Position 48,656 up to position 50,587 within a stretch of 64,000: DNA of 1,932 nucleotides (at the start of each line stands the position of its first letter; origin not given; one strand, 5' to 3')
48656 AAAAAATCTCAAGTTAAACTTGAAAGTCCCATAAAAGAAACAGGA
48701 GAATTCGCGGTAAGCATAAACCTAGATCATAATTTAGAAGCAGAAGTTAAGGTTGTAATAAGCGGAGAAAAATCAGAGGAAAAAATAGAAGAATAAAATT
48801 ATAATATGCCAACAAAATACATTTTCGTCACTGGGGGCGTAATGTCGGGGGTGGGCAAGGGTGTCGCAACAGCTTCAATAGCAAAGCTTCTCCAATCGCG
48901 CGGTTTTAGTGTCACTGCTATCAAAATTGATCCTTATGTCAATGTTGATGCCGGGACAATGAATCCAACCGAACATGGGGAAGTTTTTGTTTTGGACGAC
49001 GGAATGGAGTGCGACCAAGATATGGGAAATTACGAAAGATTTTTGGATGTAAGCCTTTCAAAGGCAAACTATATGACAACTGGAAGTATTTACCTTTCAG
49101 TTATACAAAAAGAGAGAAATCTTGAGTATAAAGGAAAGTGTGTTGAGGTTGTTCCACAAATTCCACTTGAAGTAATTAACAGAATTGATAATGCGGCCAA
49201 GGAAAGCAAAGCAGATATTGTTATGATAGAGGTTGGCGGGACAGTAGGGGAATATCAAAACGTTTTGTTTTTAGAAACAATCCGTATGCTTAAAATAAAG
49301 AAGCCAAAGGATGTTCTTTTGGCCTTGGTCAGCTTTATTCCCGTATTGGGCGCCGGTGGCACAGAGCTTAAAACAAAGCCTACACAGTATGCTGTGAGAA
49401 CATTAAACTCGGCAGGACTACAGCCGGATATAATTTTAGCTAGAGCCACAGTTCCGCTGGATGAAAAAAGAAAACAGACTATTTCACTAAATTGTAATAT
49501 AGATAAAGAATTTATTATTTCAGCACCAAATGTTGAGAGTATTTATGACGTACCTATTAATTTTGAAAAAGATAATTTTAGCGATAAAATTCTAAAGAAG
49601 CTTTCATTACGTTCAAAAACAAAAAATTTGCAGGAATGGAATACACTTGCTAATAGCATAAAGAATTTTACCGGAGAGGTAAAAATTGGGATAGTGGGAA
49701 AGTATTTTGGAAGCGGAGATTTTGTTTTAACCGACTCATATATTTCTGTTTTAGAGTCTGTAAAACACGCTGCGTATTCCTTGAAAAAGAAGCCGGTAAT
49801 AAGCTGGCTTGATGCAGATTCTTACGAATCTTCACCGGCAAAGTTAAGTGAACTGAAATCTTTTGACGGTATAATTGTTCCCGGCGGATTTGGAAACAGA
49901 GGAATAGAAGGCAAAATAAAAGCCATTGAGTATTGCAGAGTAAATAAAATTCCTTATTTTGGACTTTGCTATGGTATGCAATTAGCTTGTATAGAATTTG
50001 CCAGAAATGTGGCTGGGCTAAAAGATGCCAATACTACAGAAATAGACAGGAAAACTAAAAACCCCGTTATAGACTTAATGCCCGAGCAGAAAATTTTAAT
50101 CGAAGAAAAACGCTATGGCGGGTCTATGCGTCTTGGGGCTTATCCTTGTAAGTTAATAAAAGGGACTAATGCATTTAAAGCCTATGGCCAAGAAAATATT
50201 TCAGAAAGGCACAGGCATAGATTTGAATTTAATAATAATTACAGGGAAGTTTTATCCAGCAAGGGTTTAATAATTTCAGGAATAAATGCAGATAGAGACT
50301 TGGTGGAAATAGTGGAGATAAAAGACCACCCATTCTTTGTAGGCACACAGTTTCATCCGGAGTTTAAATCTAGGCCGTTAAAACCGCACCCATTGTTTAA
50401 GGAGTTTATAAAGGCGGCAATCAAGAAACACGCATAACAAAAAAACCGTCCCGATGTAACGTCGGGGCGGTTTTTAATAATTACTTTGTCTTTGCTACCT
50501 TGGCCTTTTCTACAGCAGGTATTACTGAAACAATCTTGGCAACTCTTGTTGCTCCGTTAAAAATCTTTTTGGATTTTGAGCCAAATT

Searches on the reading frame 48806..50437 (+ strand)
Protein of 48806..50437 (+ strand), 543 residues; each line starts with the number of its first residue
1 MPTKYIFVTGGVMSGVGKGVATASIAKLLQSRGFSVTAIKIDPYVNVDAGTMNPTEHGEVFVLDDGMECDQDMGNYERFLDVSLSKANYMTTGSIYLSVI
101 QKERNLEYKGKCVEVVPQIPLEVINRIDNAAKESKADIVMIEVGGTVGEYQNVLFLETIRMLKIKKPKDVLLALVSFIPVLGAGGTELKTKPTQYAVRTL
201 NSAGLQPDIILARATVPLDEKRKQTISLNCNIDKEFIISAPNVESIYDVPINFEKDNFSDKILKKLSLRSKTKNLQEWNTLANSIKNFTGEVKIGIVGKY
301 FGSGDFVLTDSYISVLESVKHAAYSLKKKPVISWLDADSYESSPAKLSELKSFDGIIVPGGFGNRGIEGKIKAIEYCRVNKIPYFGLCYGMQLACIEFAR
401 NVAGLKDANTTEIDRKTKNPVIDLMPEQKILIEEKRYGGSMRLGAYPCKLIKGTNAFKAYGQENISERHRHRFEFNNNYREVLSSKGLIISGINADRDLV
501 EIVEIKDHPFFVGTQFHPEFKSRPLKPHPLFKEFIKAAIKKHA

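Call 43: search_protein_families(library=pfam, proteins=[window:48806-50437:+], max_evalue=0.00001)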
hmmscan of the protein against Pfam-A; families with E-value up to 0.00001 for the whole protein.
window:48806-50437:+ (543 aa): 4 families
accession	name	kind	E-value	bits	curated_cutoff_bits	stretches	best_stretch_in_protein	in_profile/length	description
PF06418.20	CTP_synth_N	-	9.7e-102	340.3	26.1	1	4-268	1-265/265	CTP synthase N-terminus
PF00117.34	GATase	-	4.5e-39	134.5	22.8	1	307-536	1-189/190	Glutamine amidotransferase class-I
PF01656.29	CbiA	-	2.1e-06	28.1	25.4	0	12-137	6-54/125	CobQ/CobB/MinD/ParA nucleotide binding domain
PF07722.19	Peptidase_C26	-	6.7e-06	26.5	20.5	0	374-519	98-219/219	Peptidase C26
